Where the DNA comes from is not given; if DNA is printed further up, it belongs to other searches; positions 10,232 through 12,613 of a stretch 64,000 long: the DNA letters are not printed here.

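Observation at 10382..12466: Radical SAM/SPASM-like enzyme fused to a DltD/SGNH-like domain through a ~150-aa helical linker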

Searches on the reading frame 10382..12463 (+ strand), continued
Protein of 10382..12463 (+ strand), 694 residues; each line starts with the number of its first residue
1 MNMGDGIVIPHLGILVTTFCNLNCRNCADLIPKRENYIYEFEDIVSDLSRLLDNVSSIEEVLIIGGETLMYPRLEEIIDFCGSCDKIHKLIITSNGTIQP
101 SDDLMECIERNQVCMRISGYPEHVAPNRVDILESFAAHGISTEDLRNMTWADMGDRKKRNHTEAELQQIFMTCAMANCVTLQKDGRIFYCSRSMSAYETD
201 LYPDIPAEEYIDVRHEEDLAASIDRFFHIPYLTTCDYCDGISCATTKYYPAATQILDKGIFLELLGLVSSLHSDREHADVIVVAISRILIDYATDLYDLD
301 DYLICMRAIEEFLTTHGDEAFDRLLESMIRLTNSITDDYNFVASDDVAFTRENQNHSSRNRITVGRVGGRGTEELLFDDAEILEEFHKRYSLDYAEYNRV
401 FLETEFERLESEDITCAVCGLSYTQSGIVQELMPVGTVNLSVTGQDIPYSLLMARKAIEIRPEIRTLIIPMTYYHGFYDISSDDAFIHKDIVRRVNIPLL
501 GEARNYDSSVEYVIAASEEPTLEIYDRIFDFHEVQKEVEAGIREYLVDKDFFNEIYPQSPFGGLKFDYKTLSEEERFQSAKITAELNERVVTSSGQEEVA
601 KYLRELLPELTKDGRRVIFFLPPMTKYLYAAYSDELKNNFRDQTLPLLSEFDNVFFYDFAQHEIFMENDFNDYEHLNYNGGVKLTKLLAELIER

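Call 43: search_solved_structures(query=A1, max_evalue=0.01, show_alignments=3)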
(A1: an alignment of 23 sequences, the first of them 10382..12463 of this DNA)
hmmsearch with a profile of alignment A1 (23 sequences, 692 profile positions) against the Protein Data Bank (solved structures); distinct sequences matched with E-value up to 0.01: 8.
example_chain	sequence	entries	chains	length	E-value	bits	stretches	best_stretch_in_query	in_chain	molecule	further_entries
7wzv_A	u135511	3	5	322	1.5e-05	26.7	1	17-124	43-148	4Fe-4S cluster-binding domain-containing protein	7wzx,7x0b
6b4c_A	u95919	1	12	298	5.7e-05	24.9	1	54-104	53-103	Viperin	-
9dgw_A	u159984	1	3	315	6.2e-05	24.7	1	54-104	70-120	Radical SAM core domain-containing protein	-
9dfw_A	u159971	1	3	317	6.3e-05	24.7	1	54-104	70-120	Radical SAM core domain-containing protein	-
7n7i_A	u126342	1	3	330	6.8e-05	24.6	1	54-104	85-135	Viperin-like enzyme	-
9dfn_A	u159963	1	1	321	7.9e-05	24.4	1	15-108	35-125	Radical SAM core domain-containing protein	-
9dfu_A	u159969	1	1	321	0.0001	24.1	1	17-108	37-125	Radical SAM core domain-containing protein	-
7tol_A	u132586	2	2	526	0.002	19.7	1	12-109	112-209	glycerol dibiphytanyl glycerol tetraether - macrocyclic archaeol synthase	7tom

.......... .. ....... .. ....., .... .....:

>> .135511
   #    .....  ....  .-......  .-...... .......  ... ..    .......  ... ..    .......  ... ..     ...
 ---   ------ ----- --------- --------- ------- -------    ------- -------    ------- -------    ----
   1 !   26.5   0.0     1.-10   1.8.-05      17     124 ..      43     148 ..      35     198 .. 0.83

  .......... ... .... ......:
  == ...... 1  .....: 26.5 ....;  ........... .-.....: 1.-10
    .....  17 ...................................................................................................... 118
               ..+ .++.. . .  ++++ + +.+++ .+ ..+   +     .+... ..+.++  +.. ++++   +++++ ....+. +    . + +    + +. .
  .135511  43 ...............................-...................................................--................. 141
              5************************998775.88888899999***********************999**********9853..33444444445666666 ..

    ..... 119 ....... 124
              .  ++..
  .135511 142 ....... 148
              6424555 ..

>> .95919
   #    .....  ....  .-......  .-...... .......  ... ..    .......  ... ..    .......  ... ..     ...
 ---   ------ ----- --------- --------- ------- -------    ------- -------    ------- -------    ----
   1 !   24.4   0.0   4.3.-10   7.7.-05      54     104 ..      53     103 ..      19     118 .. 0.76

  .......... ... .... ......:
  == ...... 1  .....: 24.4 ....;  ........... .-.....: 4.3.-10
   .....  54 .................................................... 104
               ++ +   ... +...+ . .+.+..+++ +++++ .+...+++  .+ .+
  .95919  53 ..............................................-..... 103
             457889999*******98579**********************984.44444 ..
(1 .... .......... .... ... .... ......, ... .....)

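Call 54: list_cluster_members(proteins=[P0001, P0009, P0008, P0041, P0043])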
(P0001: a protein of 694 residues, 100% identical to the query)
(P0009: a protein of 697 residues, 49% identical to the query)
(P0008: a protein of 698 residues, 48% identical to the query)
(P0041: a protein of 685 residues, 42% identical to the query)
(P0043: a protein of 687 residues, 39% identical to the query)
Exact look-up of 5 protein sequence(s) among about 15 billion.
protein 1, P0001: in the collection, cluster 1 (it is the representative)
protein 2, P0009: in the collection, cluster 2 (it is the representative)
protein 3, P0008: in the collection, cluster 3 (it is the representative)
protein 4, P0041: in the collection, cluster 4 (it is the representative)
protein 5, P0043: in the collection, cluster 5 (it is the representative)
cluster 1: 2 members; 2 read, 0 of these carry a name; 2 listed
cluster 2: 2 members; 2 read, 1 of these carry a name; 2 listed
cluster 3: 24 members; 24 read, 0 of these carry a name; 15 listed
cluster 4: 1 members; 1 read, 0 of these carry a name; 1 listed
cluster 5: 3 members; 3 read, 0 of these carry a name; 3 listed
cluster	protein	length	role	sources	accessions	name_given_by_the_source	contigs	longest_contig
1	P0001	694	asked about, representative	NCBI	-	-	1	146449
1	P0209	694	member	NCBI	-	-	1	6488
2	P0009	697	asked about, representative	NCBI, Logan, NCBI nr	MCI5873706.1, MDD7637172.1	MAG: D-alanyl-lipoteichoic acid biosynthesis protein DltD [Clostridiales bacterium] | hypothetical protein [Roseburia sp.]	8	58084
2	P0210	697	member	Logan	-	-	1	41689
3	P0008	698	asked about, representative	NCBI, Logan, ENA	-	-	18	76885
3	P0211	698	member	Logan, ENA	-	-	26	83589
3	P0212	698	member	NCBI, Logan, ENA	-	-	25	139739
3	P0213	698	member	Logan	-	-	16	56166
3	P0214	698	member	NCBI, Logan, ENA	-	-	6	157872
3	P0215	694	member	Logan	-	-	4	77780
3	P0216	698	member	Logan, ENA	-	-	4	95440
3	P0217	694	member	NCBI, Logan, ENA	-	-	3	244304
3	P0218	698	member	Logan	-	-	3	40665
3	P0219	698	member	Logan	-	-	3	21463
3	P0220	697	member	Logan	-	-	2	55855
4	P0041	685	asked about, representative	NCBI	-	-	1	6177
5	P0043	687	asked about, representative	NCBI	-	-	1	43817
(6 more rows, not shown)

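Call 55: search_protein_families(library=ncbifam, proteins=[L007:10124-10525:+, L007:10530-11624:+, L007:11693-12604:+, L007:12617-13603:+, L004:7642-7962:+, L004:10090-10647:+, L004:11798-12802:+, L001:12307-13221:+, L001:13333-14433:+, L007:4003-4980:+], max_evalue=0.001)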
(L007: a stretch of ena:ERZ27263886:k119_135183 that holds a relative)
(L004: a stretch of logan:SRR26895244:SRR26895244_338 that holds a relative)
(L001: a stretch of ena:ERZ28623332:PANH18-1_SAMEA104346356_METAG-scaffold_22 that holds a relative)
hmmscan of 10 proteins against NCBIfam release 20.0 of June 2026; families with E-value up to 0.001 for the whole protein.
L007:10124-10525:+ (134 aa): 0 families

L007:10530-11624:+ (365 aa): 34 families (the best 25 are shown)
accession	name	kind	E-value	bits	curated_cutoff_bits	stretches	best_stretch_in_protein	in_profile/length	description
TIGR03588.1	PseC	equivalog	4.8e-70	236.4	423.5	1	15-364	9-378/380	UDP-4-amino-4,6-dideoxy-N-acetyl-beta-L-altrosamine transaminase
NF008687.0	PRK11706.1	equivalog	1e-63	215.4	375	1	27-364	22-372/375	dTDP-4-amino-4,6-dideoxygalactose transaminase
TIGR04181.1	NHT_00031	hypoth_equivalog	8.5e-58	195.9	420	1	39-345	33-357/359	LegC family aminotransferase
NF008658.2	PRK11658.1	equivalog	2.4e-55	187.7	631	1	21-363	18-374/379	UDP-4-amino-4-deoxy-L-arabinose aminotransferase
TIGR02379.1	ECA_wecE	subfamily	1.5e-52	178.6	434.85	1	29-364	24-373/376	dTDP-4-amino-4,6-dideoxy-D-glucose transaminase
TIGR04427.1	PLP_DesI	equivalog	3.3e-52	177.9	650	1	21-362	36-379/390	dTDP-4-dehydro-6-deoxyglucose aminotransferase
NF011936.0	PRK15407.1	equivalog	6.3e-48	163.5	423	2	30-215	59-251/440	lipopolysaccharide biosynthesis protein RfbH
NF004621.0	PRK05957.1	equivalog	2e-08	33.4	498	1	57-132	95-168/389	pyridoxal phosphate-dependent aminotransferase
NF005816.0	PRK07682.1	equivalog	4.2e-08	32.2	620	1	53-132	95-171/390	aminotransferase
NF005817.0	PRK07683.1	equivalog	9.5e-08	31.1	575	1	56-131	97-168/387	aminotransferase A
TIGR01328.1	met_gam_lyase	equivalog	4.3e-07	29.1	549.7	1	40-173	63-196/391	methionine gamma-lyase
NF004975.0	PRK06348.1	equivalog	4.9e-07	29.1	549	1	69-130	106-168/384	pyridoxal phosphate-dependent aminotransferase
NF004770.0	PRK06108.1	subfamily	5.9e-07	28.6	422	1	44-156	89-208/396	pyridoxal phosphate-dependent aminotransferase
NF005305.0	PRK06836.1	equivalog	7.2e-07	28.8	376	1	73-130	119-176/396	pyridoxal phosphate-dependent aminotransferase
NF041364.1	GntC_guanitoxin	equivalog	1.3e-06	27.5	415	1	69-158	77-174/356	guanitoxin biosynthesis PLP-dependent (S)-gamma-hydroxy-L-arginine cyclodehydratase GntC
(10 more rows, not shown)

L007:11693-12604:+ (304 aa): 7 families
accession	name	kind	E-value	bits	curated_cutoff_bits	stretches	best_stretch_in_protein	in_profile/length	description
TIGR00460.1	fmt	equivalog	1.9e-25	89.7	201.5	1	13-299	4-303/315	methionyl-tRNA formyltransferase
NF005414.0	PRK06988.1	equivalog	6.3e-25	87.8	316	1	73-276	76-277/311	formyltransferase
NF005998.1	PRK08125.1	equivalog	2.1e-21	76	777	1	74-270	75-268/649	bifunctional UDP-4-amino-4-deoxy-L-arabinose formyltransferase/UDP-glucuronic acid oxidase ArnA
NF005755.0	PRK07579.1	equivalog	8.1e-14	52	238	1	54-232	47-224/245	dTDP-4-amino-4,6-dideoxyglucose formyltransferase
TIGR00639.1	PurN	equivalog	1.4e-12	47.6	150.1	1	72-159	77-166/192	phosphoribosylglycinamide formyltransferase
TIGR00655.1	PurU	equivalog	7.9e-07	29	285.95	1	37-142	136-230/280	formyltetrahydrofolate deformylase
NF004684.0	PRK06027.1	subfamily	1.9e-05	24.5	223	1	73-143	164-236/286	formyltetrahydrofolate deformylase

L007:12617-13603:+ (329 aa): 1 family
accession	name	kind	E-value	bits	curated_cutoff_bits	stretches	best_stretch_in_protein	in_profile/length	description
TIGR03019.1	pepcterm_femAB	equivalog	5.9e-08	32.1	260.35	1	146-300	117-266/330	FemAB family XrtA/PEP-CTERM system-associated protein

L004:7642-7962:+ (107 aa): 0 families

L004:10090-10647:+ (186 aa): 20 families
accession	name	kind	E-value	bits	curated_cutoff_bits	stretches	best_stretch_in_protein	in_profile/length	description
NF011709.0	PRK15130.1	equivalog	5.5e-18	65.4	218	1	62-179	60-176/186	spermidine N1-acetyltransferase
TIGR03585.1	PseH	equivalog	2.5e-16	60.1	93.1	1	4-158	3-148/156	UDP-4-amino-4,6-dideoxy-N-acetyl-beta-L-altrosamine N-acetyltransferase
NF033693.0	AAC_6p_Ie_fam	exception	3.7e-08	33.7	340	1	2-157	8-167/179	AAC(6')-Ie family aminoglycoside N-acetyltransferase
NF008072.0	PRK10809.1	equivalog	5.1e-07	29.6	190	1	54-173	71-191/194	ribosomal protein S5-alanine N-acetyltransferase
TIGR04431.1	N6_acetyl_AAC6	equivalog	5.5e-07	29.4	260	1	2-146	8-157/184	AacA4 family aminoglycoside N(6')-acetyltransferase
NF012165.0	AAC_6p_set_A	equivalog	9.7e-07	28.7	280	1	2-146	1-150/177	aminoglycoside 6'-N-acetyltransferase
NF007527.0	PRK10140.1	equivalog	2.2e-06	27.6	236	1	74-160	65-153/162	N-acetyltransferase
NF007539.0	PRK10151.1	equivalog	2.8e-06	27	184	1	68-168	75-175/179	50S ribosomal protein L7/L12-serine acetyltransferase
NF040503.1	resist_ArsN1a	equivalog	7.1e-06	25.8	170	1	61-161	49-151/159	arsinothricin resistance N-acetyltransferase ArsN1 family A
NF000431.1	AAC_6p_Ian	exception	1.2e-05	24.9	400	1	3-144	9-152/190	aminoglycoside N-acetyltransferase AAC(6')-Ian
NF000507.1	AAC_6p_Ie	exception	1.3e-05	25.2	450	1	4-157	10-167/201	aminoglycoside N-acetyltransferase AAC(6')-Ie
NF000225.3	AAC_6p_Strep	exception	1.4e-05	25.1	250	1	69-148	49-129/156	aminoglycoside 6'-N-acetyltransferase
NF033074.0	AAC_6p_Ib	exception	1.7e-05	24.5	400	1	2-148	8-159/184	AAC(6')-Ib family aminoglycoside 6'-N-acetyltransferase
NF000048.1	AAC_6p_A40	exception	3.1e-05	23.5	400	1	4-145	10-156/184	aminoglycoside 6'-N-acetyltransferase AacA40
TIGR01575.1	rimI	equivalog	8.2e-05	22.8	86.4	1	91-145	61-114/132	ribosomal protein S18-alanine N-acetyltransferase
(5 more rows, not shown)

L004:11798-12802:+ (335 aa): 2 families
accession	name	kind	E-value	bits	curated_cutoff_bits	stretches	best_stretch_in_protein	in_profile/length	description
TIGR03590.1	PseG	equivalog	1.1e-53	182.7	153.55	1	2-271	3-277/280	UDP-2,4-diacetamido-2,4,6-trideoxy-beta-L-altropyranose hydrolase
TIGR01133.1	murG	equivalog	0.00014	21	250.25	0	196-333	213-353/353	undecaprenyldiphospho-muramoylpentapeptide beta-N-acetylglucosaminyltransferase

L001:12307-13221:+ (305 aa): 1 family
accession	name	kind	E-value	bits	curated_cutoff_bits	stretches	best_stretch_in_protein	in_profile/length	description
NF052550.1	BManbPhaseBMBP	equivalog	4.3e-10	39.4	450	0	130-229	5-107/296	beta-1,2-mannobiose phosphorylase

L001:13333-14433:+ (367 aa): 1 family
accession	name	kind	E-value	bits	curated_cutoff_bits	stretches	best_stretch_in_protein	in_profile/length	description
TIGR02171.1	Fb_sc_TIGR02171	subfamily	8.3e-07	27.4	544.35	1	57-356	625-908/912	TIGR02171 family lipoprotein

L007:4003-4980:+ (326 aa): 0 families

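Call 66: search_protein_families(library=pfam, proteins=[L053:12445-13287:-, L053:13291-13509:-, L053:6658-7953:+], max_evalue=1)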
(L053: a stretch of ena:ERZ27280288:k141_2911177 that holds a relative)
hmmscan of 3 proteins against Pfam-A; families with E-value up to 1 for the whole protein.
L053:12445-13287:- (280 aa): 4 families
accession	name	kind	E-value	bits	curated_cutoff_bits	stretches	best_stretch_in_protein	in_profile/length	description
PF00583.31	Acetyltransf_1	-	0.028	15.1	20.7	1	168-260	20-116/116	Acetyltransferase (GNAT) family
PF16092.11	CFAP61_N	-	0.057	13.5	27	1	143-199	5-57/264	Cilia- and flagella-associated protein 61, N-terminal domain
PF08445.16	FR47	-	0.12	12.8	22.1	1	238-263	55-80/86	FR47-like protein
PF03087.19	BPS1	-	0.12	12.5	23.5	1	161-220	54-112/238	Protein BPS1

L053:13291-13509:- (72 aa): 1 family
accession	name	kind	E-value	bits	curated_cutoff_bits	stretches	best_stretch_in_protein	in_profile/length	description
PF00550.31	PP-binding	-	0.027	15.2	20.8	1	8-70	5-67/67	Phosphopantetheine attachment site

L053:6658-7953:+ (432 aa): 1 family
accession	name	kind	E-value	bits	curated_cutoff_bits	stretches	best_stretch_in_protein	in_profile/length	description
PF01339.22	CheB_methylest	-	0.018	15.2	24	0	244-291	24-71/174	CheB methylesterase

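Call 72: find_encoding_contigs(protein=P0209, flank=6000, max_places=2)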
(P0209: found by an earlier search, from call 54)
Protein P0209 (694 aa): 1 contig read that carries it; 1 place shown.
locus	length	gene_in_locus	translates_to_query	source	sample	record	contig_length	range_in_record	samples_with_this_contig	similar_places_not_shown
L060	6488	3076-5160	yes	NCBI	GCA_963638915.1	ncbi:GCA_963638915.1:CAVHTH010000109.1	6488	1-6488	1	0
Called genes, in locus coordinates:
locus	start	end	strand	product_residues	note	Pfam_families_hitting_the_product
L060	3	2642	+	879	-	?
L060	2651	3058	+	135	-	PF00293:NUDIX, PF14815:NUDIX_4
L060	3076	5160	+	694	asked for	PF04055:Radical_SAM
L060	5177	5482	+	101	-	PF07876:Dabb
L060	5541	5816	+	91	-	-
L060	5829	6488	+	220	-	?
